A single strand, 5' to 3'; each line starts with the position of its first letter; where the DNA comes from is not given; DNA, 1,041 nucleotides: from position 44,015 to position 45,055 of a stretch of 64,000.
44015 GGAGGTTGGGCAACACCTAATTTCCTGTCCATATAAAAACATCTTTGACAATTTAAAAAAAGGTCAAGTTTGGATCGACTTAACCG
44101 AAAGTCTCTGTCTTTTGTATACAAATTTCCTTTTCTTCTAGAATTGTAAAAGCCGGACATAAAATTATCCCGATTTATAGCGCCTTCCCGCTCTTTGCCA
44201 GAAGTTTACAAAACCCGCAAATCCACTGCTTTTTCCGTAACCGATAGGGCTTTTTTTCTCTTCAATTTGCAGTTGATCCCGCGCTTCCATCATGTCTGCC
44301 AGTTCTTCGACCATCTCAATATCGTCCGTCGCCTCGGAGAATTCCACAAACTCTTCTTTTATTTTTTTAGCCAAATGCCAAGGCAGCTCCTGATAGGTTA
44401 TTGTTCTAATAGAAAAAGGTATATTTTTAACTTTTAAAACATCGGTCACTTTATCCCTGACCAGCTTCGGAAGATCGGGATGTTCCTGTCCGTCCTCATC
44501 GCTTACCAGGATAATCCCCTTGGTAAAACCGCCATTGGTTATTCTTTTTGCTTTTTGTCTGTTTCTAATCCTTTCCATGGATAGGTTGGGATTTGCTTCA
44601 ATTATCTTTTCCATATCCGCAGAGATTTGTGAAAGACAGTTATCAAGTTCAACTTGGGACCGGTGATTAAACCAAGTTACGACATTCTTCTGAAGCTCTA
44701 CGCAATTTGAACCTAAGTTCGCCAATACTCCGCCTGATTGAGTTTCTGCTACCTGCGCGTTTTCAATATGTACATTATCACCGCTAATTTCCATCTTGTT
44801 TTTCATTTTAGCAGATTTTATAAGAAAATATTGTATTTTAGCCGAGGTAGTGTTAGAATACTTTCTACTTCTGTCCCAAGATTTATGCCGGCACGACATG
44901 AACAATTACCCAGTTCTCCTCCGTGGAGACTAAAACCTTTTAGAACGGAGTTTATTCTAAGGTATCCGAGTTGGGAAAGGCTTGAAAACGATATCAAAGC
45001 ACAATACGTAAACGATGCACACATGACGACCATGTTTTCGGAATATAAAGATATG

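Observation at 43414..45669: Cas4-like PD-(D/E)xK nuclease coupled to a putative MazG-like NTPase, plus two unknown genes, outside any CRISPR context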

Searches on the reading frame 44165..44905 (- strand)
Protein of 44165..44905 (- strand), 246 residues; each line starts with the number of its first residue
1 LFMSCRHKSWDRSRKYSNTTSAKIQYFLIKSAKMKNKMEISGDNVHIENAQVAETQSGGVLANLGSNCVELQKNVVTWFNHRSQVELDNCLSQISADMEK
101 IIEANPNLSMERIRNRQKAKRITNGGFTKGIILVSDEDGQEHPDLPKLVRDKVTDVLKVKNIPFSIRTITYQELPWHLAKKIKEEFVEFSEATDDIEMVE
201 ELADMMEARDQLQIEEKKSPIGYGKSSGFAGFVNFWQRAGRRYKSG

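Call 3: search_protein_families(library=pfam, proteins=[window:44165-44905:-], max_evalue=1)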
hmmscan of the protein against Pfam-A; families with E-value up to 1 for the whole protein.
window:44165-44905:- (246 aa): 1 family
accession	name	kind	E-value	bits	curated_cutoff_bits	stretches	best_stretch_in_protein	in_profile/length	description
PF01503.22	PRA-PH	-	0.00044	21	21.3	1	175-206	28-61/86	Phosphoribosyl-ATP pyrophosphohydrolase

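Call 4: search_protein_families(library=padloc, proteins=[window:44165-44905:-], max_evalue=1)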
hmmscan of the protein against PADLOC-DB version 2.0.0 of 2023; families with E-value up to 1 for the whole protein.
window:44165-44905:- (246 aa): 0 families

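Call 5: search_protein_families(library=ncbifam, proteins=[window:44165-44905:-], max_evalue=1)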
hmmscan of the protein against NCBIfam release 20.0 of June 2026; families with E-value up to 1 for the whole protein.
window:44165-44905:- (246 aa): 2 families
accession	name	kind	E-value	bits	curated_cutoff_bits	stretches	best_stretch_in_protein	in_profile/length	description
NF003132.0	PRK04046.2-4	equivalog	0.003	17.3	278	1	130-169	100-139/219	translation initiation factor IF-6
TIGR03188.1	histidine_hisI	equivalog_domain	0.022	15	42.7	1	177-206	31-63/84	phosphoribosyl-ATP diphosphatase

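Call 9: find_homologous_proteins(query=window:44165-44806:-)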
Query window:44165-44806:- (213 aa): 1 proteins with E <= 0.001 among 140 candidates.
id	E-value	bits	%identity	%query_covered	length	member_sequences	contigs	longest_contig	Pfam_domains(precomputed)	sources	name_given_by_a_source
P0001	4.7e-134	462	100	98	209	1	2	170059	-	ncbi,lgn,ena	-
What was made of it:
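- Tried and rejected: The k-mer protein search with MazG2 found only itself (call 9).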

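Call 11: find_encoding_contigs(protein=P0001, flank=10000, max_places=6)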
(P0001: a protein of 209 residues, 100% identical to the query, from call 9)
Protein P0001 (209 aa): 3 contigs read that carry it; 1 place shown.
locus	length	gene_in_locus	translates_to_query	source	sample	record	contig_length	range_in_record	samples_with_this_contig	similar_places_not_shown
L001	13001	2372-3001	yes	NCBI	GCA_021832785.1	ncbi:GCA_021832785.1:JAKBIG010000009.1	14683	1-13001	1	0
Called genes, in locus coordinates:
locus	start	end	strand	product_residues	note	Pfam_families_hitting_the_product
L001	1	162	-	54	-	?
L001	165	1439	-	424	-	PF13660:DUF4147, PF05161:MOFRL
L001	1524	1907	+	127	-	-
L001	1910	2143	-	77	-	-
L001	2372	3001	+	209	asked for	-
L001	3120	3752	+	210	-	PF12705:PDDEXK_1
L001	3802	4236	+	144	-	PF04205:FMN_bind (weak)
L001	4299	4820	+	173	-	PF04205:FMN_bind (weak)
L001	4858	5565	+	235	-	PF02424:ApbE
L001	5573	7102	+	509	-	PF03116:NQR2_RnfD_RnfE (weak), PF00175:NAD_binding_1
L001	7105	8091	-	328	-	PF00296:Bac_luciferase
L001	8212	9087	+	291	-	PF00296:Bac_luciferase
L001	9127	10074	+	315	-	PF01545:Cation_efflux, PF16916:ZT_dimer (weak)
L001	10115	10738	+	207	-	PF12917:YfbR-like, PF13023:HD_3, PF01966:HD (weak)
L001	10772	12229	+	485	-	-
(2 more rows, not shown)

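Call 15: search_protein_families(library=phrogs, proteins=[window:44165-44806:-], max_evalue=1)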
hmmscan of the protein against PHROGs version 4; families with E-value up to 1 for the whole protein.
window:44165-44806:- (213 aa): 4 families
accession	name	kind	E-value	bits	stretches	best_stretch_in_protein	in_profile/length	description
phrog_13303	-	unknown function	0.013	15.9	1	116-193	44-121/175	-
phrog_18746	-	unknown function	0.036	14.4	1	34-128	106-199/299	-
phrog_34600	-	unknown function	0.1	13.9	1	98-166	18-82/113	-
phrog_9939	-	unknown function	0.18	13.3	0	128-180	15-67/95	-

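Call 16: search_protein_representatives(protein=P0001)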
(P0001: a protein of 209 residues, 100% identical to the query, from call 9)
Query: 209 residues. Proteins with E-value up to 0.001 (for the whole library): 95; up to 1e-10: 4; up to 1e-30: 2. The best 95 are listed.
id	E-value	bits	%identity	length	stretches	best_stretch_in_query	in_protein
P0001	1.3e-134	462.2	100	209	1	1-209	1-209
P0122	1.2e-42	162.0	41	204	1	19-198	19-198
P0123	1.5e-18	83.4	37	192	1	34-175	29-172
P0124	1.6e-17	80.1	36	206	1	21-160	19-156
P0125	2.7e-07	46.7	39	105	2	106-175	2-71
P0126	9.0e-07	45.0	39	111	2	108-175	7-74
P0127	1.0e-06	44.8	37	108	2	50-100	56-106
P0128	1.7e-06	44.1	42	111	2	108-175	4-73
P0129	1.8e-06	44.0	43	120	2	106-175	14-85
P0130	3.1e-06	43.2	42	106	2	109-175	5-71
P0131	3.3e-06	43.2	38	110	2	110-174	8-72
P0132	3.9e-06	42.9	36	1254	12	45-101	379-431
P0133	4.1e-06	42.8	38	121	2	109-174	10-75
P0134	4.1e-06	42.8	34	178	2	107-176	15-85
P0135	4.3e-06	42.8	41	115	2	68-101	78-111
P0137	5.0e-06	42.6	44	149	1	73-170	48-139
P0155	5.1e-05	39.3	37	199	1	80-179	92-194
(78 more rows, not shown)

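Call 24: search_protein_families(library=pfam, proteins=[P0122, P0123, P0124, P0125, P0126, P0127, P0128, P0129, P0134], max_evalue=0.1)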
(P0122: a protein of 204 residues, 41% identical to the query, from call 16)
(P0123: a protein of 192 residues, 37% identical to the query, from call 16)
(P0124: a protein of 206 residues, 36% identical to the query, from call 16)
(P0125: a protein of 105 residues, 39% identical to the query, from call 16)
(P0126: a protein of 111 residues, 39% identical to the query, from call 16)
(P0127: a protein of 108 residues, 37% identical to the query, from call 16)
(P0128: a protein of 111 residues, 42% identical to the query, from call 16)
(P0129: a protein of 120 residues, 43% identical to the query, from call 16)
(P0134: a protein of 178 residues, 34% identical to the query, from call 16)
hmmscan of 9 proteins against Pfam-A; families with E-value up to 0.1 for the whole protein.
P0122 (204 aa): 2 families
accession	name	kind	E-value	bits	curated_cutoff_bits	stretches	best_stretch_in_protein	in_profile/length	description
PF07976.19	Phe_hydrox_dim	-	0.018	15.4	24.9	0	77-125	88-137/197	Phenol hydroxylase, C-terminal dimerisation domain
PF01503.22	PRA-PH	-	0.058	14.2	21.3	0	135-169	28-61/86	Phosphoribosyl-ATP pyrophosphohydrolase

P0123 (192 aa): 1 family
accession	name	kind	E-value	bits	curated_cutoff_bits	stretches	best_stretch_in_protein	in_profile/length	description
PF13193.12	AMP-binding_C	-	0.036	15.4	24.5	0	120-161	29-68/76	AMP-binding enzyme C-terminal domain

P0124 (206 aa): 0 families

P0125 (105 aa): 3 families
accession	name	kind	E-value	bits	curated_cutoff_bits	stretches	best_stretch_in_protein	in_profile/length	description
PF01503.22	PRA-PH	-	8.9e-06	26.5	21.3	1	30-88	27-84/86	Phosphoribosyl-ATP pyrophosphohydrolase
PF19111.5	DUF5798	-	0.006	17.2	27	1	36-90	26-81/89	Family of unknown function (DUF5798)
PF20396.3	DUF6689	-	0.053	13.2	27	1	21-92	188-256/275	Family of unknown function (DUF6689)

P0126 (111 aa): 2 families
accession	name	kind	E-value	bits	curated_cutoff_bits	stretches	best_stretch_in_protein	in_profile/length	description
PF01503.22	PRA-PH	-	2.4e-05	25.1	21.3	1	32-91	25-84/86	Phosphoribosyl-ATP pyrophosphohydrolase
PF20861.2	Isd_H_B_linker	-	0.06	13.9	27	1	39-78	5-41/63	Iron-regulated surface determinant protein H/B, linker domain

P0127 (108 aa): 3 families
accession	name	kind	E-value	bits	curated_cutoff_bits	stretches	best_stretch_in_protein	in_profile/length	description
PF03819.22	MazG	-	0.00051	20.7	22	1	36-89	5-65/74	MazG nucleotide pyrophosphohydrolase domain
PF01503.22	PRA-PH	-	0.0017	19.2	21.3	1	30-83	21-79/86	Phosphoribosyl-ATP pyrophosphohydrolase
PF12643.12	MazG-like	-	0.068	13.9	27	0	35-92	13-68/85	MazG-like family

P0128 (111 aa): 6 families
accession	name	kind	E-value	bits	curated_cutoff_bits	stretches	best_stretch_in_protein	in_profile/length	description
PF01503.22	PRA-PH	-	3.6e-05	24.5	21.3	1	38-87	29-81/86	Phosphoribosyl-ATP pyrophosphohydrolase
PF03819.22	MazG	-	0.0013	19.4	22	1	38-95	5-69/74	MazG nucleotide pyrophosphohydrolase domain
PF05918.17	API5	-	0.0063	15.9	27.4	1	9-80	236-306/536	Apoptosis inhibitory protein 5 (API5)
PF19111.5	DUF5798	-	0.014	16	27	1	36-95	24-84/89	Family of unknown function (DUF5798)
PF11337.13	DUF3139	-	0.026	15.5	27.3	1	66-108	35-77/83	Protein of unknown function (DUF3139)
PF17910.6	FeoB_Cyto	-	0.078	13.8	23.4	1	25-74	30-85/90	FeoB cytosolic helical domain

P0129 (120 aa): 11 families
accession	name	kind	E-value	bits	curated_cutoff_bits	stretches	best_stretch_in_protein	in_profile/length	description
PF01503.22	PRA-PH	-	0.00037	21.3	21.3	1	50-96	29-78/86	Phosphoribosyl-ATP pyrophosphohydrolase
PF12506.13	DUF3713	-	0.0089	14.4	27.2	1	44-103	502-561/1144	Protein of unknown function (DUF3713)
PF02206.23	WSN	-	0.0091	16.3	21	1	77-105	31-59/66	Domain of unknown function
PF03819.22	MazG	-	0.018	15.7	22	1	51-88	6-46/74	MazG nucleotide pyrophosphohydrolase domain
PF15600.11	Imm64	-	0.018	15.4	25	1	28-82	94-147/207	Immunity protein 64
PF10360.14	DUF2433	-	0.02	15.5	27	1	41-100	21-76/124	Protein of unknown function (DUF2433)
PF16501.10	SCAPER_N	-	0.022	15.2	25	1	46-89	13-56/98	S phase cyclin A-associated protein in the endoplasmic reticulum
PF11001.13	AFUB_07903_YDR124W_hel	-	0.033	14.7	31.3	1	16-81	56-121/124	YDR124W-like, helical bundle domain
PF24722.1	DUF7674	-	0.04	14.4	27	1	20-96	4-70/111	Domain of unknown function (DUF7674)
PF06856.16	AcMNPV_Orf17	-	0.041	14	22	1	31-72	19-59/121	Autographa californica nuclear polyhedrosis virus (AcMNPV), Orf17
PF06207.16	DUF1002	-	0.072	13.1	26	1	44-105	147-200/220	Protein of unknown function (DUF1002)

P0134 (178 aa): 1 family
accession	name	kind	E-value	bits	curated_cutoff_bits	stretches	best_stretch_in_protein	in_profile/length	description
PF01503.22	PRA-PH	-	0.00023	21.9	21.3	1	45-77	26-60/86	Phosphoribosyl-ATP pyrophosphohydrolase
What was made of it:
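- On All-alpha NTP pyrophosphohydrolase superfamily (MazG/HisE), COG4997 subfamily: Canonical relatives pass at 24.5-26.5 bits (call 24).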

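Call 25: find_encoding_contigs(protein=P0122, flank=6000, max_places=5)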
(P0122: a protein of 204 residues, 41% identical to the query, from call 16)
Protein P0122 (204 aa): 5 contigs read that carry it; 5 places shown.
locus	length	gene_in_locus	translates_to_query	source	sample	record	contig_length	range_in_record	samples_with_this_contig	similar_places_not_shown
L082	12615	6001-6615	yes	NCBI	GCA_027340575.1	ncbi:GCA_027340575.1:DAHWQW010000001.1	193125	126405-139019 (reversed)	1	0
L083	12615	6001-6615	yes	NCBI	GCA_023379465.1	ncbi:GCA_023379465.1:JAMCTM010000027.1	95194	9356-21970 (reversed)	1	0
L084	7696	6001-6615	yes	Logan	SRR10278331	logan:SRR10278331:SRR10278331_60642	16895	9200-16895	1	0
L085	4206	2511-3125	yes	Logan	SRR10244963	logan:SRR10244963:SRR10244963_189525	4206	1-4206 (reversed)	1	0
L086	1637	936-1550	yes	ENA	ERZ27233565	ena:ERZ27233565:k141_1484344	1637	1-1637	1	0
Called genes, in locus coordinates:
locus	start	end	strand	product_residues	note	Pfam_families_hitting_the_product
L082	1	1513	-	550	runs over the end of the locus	PF01565:FAD_binding_4, PF02913:FAD-oxidase_C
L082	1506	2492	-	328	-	PF02779:Transket_pyr, PF02780:Transketolase_C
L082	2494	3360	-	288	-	PF13292:DXP_synthase_N, PF00456:Transketolase_N, PF00676:E1_dh (weak)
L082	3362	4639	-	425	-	PF13660:DUF4147, PF05161:MOFRL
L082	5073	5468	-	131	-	-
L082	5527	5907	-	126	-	-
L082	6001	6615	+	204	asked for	-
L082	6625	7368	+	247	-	PF12705:PDDEXK_1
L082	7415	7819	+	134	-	PF04205:FMN_bind (weak)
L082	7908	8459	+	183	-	-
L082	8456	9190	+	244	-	PF02424:ApbE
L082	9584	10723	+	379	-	PF03116:NQR2_RnfD_RnfE (faint), PF00175:NAD_binding_1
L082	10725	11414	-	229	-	-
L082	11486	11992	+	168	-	PF04542:Sigma70_r2, PF08281:Sigma70_r4_2, PF04545:Sigma70_r4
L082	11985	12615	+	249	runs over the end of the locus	PF18915:DUF5667 (weak)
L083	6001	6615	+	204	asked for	-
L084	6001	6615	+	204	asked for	-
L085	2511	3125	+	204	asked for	-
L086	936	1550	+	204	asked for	-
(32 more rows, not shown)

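Call 27: find_encoding_contigs(protein=P0123, flank=6000, max_places=4)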
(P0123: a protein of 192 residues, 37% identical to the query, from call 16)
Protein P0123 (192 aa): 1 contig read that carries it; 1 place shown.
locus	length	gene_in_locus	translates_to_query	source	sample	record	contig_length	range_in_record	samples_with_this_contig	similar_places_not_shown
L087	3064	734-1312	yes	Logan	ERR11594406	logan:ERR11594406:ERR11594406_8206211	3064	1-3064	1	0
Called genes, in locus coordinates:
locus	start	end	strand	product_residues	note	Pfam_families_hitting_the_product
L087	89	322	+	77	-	-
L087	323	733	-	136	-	-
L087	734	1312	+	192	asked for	-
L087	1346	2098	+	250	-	PF12705:PDDEXK_1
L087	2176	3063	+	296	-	?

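Call 28: find_encoding_contigs(protein=P0124, flank=6000, max_places=4)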
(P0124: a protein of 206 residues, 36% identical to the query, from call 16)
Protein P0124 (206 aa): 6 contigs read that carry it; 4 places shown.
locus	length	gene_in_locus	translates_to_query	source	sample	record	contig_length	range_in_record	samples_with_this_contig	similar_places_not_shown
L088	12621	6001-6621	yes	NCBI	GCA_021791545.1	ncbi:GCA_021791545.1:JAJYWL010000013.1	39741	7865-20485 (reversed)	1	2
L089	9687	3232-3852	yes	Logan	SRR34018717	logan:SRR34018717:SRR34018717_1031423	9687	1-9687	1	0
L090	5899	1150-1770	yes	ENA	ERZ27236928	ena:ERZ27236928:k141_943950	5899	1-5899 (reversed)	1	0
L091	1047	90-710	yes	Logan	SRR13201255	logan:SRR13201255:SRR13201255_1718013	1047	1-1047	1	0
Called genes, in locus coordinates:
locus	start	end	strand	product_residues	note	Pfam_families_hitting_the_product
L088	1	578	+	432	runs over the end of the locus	-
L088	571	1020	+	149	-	-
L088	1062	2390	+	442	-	PF00133:tRNA-synt_1 (faint), PF01406:tRNA-synt_1e, PF01921:tRNA-synt_1f (faint), PF09334:tRNA-synt_1g (faint), PF23493:CysS_C (weak)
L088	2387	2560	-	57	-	-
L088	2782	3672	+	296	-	PF09863:DUF2090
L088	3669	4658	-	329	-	PF02779:Transket_pyr, PF02780:Transketolase_C, PF22613:Transketolase_C_1 (weak)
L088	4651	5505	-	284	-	PF13292:DXP_synthase_N, PF00456:Transketolase_N, PF00676:E1_dh (weak)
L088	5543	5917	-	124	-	-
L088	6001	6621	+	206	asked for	-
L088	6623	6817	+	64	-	-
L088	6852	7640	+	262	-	PF12705:PDDEXK_1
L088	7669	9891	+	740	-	PF13493:DUF4118, PF00989:PAS, PF13426:PAS_9, PF13426:PAS_9, PF00989:PAS, PF08448:PAS_4, PF13426:PAS_9, PF00512:HisKA, +3 more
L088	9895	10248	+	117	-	PF00072:Response_reg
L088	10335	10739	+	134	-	-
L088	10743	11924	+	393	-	PF01270:Glyco_hydro_8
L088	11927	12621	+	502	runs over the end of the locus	PF13506:Glyco_transf_21, PF13641:Glyco_tranf_2_3, PF00535:Glycos_transf_2, PF13632:Glyco_trans_2_3, PF03552:Cellulose_synt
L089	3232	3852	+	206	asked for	-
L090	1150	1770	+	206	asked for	-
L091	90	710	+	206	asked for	-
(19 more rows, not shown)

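Call 29: find_encoding_contigs(protein=P0137, flank=6000, max_places=4)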
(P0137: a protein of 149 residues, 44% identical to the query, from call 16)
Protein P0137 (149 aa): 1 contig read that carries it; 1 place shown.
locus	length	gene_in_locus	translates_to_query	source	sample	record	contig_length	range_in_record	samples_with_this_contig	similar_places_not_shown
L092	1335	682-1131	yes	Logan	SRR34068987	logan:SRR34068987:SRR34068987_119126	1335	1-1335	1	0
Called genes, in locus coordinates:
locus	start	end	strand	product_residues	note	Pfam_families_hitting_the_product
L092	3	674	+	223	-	?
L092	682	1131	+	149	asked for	-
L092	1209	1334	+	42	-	?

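Call 30: find_encoding_contigs(protein=P0155, flank=6000, max_places=4)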
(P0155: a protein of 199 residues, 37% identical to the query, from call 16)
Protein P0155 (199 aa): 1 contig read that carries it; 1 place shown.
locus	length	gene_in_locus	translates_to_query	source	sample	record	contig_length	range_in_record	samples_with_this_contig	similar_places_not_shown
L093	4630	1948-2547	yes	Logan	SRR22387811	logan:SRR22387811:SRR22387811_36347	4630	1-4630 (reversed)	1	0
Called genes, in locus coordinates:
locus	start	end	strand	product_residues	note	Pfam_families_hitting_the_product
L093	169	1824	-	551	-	PF11104:PilM_2, PF14450:FtsA (weak)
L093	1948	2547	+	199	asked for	-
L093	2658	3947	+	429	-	-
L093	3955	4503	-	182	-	-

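Call 34: search_solved_structures(query=A1, max_evalue=10, show_alignments=2)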
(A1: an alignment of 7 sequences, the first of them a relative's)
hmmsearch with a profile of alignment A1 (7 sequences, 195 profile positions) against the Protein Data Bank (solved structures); distinct sequences matched with E-value up to 10: 1.
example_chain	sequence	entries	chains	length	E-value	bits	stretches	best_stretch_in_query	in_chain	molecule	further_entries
7bgm_A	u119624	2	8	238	0.022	17.6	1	139-191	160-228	Phosphoribosyl-AMP cyclohydrolase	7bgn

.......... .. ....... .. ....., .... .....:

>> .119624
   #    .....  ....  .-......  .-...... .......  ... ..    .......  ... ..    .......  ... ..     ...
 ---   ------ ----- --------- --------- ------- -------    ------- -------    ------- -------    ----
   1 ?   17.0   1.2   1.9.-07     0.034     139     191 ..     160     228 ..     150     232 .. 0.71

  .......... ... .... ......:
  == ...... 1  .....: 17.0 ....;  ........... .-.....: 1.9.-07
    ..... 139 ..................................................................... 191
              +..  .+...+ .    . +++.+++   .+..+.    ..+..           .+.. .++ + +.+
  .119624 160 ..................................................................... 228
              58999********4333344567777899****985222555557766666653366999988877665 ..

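Call 46: predict_structure(alignment_id=A3)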
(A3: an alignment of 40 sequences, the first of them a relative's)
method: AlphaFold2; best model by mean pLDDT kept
length: 209 residues; sequences in the alignment: 40
mean_pLDDT: 85.1   pTM: 0.79
mean pLDDT of the five models: 85.1, 84.4, 84.0, 82.4, 79.9
residues with pLDDT >= 90: 129; 70-90: 37; 50-70: 37; < 50: 6
segments of 3 or more residues with pLDDT < 50: none
pLDDT, mean of each block of 10 residues (from residue 1): 53 66 93 91 86 95 95 98 97 90 81 95 95 92 96 96 98 94 57 61 55
secondary structure, 60 per line:
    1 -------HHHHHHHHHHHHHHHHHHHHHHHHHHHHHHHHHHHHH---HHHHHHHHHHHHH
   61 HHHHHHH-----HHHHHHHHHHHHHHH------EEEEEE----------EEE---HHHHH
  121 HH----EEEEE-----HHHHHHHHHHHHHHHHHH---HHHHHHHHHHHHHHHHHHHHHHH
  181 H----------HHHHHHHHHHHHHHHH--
elements in order: H8-44 H48-67 H73-87 E94-99 E110-112 H116-122 E127-131 H137-154 H158-181 H192-207
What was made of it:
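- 44165..44794 (-): 'MazG2': an internally duplicated COG4997-type all-alpha NTP pyrophosphohydrolase, 209 aa. Repeat 1 (about residues 25-98) has lost the acidic motif but keeps the K…NGGF strand. Repeat 2 (about residues 106-183) keeps LVRD, E147-E148-x2-E151 and E164-x2-D167-x2-E170. AF2 pLDDT 85, pTM 0.79 (call 46).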

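Call 50: fold_search(model_id=the predicted structure, library=pdb)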
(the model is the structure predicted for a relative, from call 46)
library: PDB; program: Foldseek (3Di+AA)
matches with E <= 10: 492; with E <= 0.001: 0
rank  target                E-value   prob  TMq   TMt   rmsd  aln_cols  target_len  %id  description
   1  8tn1_A                3.1e-02  0.44  0.19  0.24  16.0       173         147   10  De novo designed protein binds poly ADP ribose polymerase inhibitors (PARPi) - apo (released 2024-04-24)
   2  7jh6_A                6.4e-02  0.25  0.20  0.23  18.6       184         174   14  De novo designed two-domain di-Zn(II) and porphyrin-binding protein (released 2020-12-09)
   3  9min_I                9.1e-02  0.69  0.24  0.37  16.7       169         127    9  Structure of a designed minibinder to NYESO1-A*02:01 (released 2025-08-06)
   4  5jr9_A                1.1e-01  0.33  0.25  0.27  14.8       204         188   10  Crystal structure of apo-NeC3PO (released 2016-09-28)
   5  9taq_A                1.2e-01  0.63  0.23  0.37  16.5       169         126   10  De novo photoenzyme variant ABLE-E116C-TXT H49A-L42T (photoABLE1 precursor) in complex with substrate (released 2026-03-25)
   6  6egc                  1.2e-01  0.51  0.23  0.32  17.3       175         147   13  Single-chain version of 2L4HC2_23 (PDB 5J0K) (released 2019-05-29)
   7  9tav_A                1.8e-01  0.28  0.20  0.30  16.1       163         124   10  De novo photoenzyme photoABLE2 in complex with substrate (released 2026-03-25)
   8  9lgo_I                1.9e-01  0.35  0.26  0.31  20.7       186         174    9  Cryo-EM structure of the SPATA5-SPATA5L1-CINP-C1orf109 complex (released 2025-04-23)
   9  9tau                  2.1e-01  0.28  0.21  0.32  15.5       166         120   11  De novo photoenzyme variant ABLE-E116C-TXT V111H-L53A (photoABLE2 precursor) in complex with substrate (released 2026-03-25)
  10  9min_D                2.1e-01  0.28  0.20  0.30  16.3       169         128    9  Structure of a designed minibinder to NYESO1-A*02:01 (released 2025-08-06)
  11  5jr9_D                2.1e-01  0.23  0.25  0.27  14.9       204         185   10  Crystal structure of apo-NeC3PO (released 2016-09-28)
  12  5jr9_C                2.3e-01  0.23  0.25  0.28  14.9       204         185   10  Crystal structure of apo-NeC3PO (released 2016-09-28)
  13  5jr9_B                2.3e-01  0.21  0.25  0.27  14.9       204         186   10  Crystal structure of apo-NeC3PO (released 2016-09-28)
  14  9tas                  2.4e-01  0.51  0.23  0.37  16.4       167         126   10  De novo photoenzyme photoABLE1 in complex with substrate (released 2026-03-25)
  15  9taq_C                2.4e-01  0.47  0.23  0.37  16.5       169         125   10  De novo photoenzyme variant ABLE-E116C-TXT H49A-L42T (photoABLE1 precursor) in complex with substrate (released 2026-03-25)
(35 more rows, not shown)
